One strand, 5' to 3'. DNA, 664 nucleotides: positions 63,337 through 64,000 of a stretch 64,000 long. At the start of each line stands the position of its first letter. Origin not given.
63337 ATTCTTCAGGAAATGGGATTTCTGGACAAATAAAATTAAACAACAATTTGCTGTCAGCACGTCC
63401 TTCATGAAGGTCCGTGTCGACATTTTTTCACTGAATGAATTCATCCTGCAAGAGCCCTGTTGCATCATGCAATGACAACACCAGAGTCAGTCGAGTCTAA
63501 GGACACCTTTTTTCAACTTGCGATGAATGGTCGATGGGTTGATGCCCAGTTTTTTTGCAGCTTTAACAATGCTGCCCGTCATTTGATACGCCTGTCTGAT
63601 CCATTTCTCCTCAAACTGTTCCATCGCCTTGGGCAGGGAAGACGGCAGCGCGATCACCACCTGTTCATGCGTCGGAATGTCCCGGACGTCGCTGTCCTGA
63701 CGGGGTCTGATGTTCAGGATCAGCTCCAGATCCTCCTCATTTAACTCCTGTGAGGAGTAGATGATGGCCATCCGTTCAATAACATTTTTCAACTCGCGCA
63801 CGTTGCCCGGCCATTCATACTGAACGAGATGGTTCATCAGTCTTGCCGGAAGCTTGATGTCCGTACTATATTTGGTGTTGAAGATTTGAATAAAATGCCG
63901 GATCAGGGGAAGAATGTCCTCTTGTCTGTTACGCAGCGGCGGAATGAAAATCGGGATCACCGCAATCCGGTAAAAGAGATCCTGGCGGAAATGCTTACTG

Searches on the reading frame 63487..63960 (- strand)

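Call 94: search_protein_families(library=pfam, proteins=[window:63487-63960:-], max_evalue=0.001)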
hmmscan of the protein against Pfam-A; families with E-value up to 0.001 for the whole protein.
window:63487-63960:- (157 aa): 3 families
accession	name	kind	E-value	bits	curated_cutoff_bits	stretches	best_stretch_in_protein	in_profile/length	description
PF25601.1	AAA_lid_14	-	1.8e-24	85.8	27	1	10-85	1-77/87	AAA+ ATPase lid domain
PF02954.25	HTH_8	-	2.3e-08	34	22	1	113-151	2-41/42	Bacterial regulatory protein, Fis family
PF18024.7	HTH_50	-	1.2e-06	28.5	27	1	111-151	6-46/50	Helix-turn-helix domain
